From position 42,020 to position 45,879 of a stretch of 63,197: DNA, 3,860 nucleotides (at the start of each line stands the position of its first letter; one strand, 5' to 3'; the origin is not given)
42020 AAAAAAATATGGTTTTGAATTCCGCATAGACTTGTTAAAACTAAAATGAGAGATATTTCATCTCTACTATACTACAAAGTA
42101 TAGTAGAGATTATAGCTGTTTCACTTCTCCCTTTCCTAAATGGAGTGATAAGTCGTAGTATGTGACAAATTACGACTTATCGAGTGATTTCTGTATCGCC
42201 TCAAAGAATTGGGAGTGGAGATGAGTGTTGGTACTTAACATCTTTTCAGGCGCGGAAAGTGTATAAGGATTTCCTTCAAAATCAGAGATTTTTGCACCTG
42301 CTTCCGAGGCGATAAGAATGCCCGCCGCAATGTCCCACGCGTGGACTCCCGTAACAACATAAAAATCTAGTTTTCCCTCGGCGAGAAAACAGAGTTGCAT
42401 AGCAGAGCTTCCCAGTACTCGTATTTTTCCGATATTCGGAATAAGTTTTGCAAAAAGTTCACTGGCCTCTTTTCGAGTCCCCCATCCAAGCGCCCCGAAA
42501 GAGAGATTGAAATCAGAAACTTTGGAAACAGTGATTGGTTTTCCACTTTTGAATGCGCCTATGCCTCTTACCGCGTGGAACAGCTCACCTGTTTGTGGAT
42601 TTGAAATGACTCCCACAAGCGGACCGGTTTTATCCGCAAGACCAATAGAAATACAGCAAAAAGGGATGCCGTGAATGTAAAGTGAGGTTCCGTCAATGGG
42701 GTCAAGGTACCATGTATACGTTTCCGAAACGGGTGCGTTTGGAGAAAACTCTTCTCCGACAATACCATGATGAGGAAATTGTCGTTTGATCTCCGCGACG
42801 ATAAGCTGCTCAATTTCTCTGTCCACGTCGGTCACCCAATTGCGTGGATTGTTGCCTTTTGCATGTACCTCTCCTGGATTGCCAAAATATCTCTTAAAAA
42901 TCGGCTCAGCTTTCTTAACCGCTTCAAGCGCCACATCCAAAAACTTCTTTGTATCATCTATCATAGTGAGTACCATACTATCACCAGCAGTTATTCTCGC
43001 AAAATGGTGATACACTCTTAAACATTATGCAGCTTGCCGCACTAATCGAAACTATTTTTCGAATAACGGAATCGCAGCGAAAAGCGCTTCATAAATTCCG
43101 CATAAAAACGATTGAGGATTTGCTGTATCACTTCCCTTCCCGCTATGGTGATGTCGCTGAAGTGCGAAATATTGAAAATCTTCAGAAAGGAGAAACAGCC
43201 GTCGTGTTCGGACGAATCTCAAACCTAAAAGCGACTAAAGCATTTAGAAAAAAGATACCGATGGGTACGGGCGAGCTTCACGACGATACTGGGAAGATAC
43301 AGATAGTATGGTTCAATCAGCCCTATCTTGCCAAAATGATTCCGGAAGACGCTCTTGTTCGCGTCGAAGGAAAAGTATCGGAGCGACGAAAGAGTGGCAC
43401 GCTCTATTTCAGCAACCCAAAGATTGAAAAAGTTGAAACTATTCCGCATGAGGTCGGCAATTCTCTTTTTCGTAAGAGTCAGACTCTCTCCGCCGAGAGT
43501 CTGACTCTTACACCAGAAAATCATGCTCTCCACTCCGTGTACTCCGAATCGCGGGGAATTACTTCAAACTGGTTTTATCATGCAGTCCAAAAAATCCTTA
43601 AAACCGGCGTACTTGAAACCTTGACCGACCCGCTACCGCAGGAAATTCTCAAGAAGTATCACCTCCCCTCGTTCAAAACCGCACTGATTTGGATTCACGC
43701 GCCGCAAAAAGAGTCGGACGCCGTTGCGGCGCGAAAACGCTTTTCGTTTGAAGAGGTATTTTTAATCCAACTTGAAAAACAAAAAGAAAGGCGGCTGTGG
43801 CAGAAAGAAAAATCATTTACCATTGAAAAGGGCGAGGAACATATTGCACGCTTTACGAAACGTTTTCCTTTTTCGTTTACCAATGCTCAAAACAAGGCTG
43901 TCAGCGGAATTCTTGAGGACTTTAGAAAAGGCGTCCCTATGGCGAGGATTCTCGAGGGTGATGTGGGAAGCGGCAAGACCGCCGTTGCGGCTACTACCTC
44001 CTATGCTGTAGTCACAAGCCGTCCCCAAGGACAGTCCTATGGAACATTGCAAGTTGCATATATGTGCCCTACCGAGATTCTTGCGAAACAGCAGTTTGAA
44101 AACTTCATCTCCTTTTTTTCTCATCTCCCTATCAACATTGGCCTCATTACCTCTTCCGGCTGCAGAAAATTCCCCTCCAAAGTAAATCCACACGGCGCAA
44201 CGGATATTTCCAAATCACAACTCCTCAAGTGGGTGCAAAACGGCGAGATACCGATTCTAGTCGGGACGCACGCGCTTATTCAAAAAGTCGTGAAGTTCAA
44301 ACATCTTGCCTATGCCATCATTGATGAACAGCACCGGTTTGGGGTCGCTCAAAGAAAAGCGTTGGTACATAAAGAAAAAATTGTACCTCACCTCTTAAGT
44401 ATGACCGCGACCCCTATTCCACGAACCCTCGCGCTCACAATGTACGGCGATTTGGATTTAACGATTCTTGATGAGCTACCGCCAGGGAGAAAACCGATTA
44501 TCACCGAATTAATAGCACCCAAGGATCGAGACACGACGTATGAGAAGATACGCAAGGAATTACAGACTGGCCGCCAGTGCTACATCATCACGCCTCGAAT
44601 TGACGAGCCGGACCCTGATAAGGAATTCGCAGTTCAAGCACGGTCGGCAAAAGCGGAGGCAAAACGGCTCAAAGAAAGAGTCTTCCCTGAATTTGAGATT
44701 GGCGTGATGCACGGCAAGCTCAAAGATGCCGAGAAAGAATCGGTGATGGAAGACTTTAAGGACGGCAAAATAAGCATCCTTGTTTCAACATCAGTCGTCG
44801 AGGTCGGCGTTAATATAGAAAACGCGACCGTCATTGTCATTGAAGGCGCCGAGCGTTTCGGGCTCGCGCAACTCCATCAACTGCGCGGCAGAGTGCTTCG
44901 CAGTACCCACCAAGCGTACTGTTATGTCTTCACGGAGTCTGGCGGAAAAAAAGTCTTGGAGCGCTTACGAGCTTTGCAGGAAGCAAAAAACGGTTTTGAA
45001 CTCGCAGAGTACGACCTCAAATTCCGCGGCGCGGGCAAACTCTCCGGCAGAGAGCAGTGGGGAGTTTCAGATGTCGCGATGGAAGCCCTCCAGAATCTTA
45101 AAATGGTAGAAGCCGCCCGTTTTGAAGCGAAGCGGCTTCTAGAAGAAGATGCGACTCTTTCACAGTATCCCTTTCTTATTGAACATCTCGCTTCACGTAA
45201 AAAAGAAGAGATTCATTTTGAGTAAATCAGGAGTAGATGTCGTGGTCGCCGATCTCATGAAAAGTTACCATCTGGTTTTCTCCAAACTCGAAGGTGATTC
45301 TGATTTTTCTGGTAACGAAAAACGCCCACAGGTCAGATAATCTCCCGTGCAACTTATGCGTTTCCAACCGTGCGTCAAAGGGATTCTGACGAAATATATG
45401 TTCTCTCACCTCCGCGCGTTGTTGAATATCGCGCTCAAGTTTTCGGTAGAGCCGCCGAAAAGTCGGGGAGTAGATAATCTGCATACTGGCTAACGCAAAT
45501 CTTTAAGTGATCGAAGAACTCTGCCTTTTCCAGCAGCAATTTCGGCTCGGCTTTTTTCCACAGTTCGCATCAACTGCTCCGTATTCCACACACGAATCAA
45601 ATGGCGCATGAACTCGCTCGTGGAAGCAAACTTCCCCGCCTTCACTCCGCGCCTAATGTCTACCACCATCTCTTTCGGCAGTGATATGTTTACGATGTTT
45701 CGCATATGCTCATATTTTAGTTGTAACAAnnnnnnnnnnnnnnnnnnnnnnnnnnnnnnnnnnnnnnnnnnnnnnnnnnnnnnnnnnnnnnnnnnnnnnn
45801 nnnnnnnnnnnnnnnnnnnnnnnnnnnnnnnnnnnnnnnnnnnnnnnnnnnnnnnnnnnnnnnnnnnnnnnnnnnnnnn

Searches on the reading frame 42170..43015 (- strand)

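Call 9: search_protein_families(library=pfam, proteins=[window:42170-43015:-])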
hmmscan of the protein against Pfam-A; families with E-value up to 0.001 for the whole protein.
window:42170-43015:- (281 aa): 1 family
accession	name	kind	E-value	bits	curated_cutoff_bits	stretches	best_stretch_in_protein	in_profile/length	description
PF00459.30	Inositol_P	-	7.9e-64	216.2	27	1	23-277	3-269/271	Inositol monophosphatase family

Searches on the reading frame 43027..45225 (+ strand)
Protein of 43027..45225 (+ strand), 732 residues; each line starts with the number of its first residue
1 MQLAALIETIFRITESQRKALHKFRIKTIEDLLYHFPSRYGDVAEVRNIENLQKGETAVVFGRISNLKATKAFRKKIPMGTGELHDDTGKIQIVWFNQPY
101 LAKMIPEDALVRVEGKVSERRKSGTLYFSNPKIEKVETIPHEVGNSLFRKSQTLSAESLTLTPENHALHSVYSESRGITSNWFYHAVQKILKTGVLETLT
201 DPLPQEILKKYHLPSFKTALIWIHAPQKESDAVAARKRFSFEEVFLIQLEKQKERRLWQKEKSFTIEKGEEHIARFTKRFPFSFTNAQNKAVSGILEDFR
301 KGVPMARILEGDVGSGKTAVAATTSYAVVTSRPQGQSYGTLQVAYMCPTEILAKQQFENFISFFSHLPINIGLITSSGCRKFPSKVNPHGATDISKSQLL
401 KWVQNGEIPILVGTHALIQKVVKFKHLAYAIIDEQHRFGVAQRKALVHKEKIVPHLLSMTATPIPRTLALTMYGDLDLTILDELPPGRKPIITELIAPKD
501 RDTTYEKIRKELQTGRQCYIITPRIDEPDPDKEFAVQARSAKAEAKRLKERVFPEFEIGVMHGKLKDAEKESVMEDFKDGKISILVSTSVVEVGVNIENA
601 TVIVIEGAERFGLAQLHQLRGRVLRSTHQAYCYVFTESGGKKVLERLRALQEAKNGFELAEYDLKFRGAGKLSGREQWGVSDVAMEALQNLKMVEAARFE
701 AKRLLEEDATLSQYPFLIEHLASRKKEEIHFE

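Call 9: search_protein_families(library=pfam, proteins=[window:43027-45225:+])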
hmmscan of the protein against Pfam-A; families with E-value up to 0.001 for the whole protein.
window:43027-45225:+ (732 aa): 7 families
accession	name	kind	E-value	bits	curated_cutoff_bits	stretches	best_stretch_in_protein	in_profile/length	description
PF00270.35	DEAD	-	5.9e-19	68.8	26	1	287-468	3-164/167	DEAD/DEAH box helicase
PF00271.37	Helicase_C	-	6.4e-19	68.7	23.5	1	507-626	5-109/110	Helicase conserved C-terminal domain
PF17191.10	RecG_wedge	-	4.1e-18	65.9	23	1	10-137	5-129/162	RecG wedge domain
PF01336.31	tRNA_anti-codon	-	1e-11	45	27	1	59-135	2-74/75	OB-fold nucleic acid binding domain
PF04851.21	ResIII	-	5e-10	40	22.5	1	284-463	4-162/164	Type III restriction enzyme, res subunit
PF19833.4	RecG_dom3_C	-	3.4e-07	30.6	26.8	1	655-729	3-81/87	ATP-dependent DNA helicase RecG, domain 3, C-terminal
PF22590.2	Cas3-like_C_2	-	0.00056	20.6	27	0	541-627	15-105/106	CRISPR-associated nuclease/helicase Cas3, C-terminal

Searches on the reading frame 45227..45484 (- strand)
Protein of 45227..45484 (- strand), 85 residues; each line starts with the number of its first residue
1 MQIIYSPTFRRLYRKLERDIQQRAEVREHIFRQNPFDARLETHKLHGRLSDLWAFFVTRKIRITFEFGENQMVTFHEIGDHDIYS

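Call 9: search_protein_families(library=pfam, proteins=[window:45227-45484:-])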
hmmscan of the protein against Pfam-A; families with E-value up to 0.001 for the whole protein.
window:45227-45484:- (85 aa): 1 family
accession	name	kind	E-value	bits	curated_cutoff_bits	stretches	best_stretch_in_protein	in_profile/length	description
PF15738.11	YafQ_toxin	-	0.00056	20.6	30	1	2-82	2-84/88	Bacterial toxin of type II toxin-antitoxin system, YafQ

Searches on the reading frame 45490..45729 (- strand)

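Call 9: search_protein_families(library=pfam, proteins=[window:45490-45729:-])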
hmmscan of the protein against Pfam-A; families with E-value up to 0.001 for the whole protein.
window:45490-45729:- (79 aa): 0 families

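Call 50: search_protein_families(library=pfam, proteins=[window:45490-45729:-], max_evalue=0.1)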
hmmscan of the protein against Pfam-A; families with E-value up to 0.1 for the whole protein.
window:45490-45729:- (79 aa): 1 family
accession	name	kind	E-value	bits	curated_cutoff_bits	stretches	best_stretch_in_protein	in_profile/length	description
PF01402.27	RHH_1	-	0.0025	18.1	20.5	1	13-46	2-34/39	Ribbon-helix-helix protein, copG family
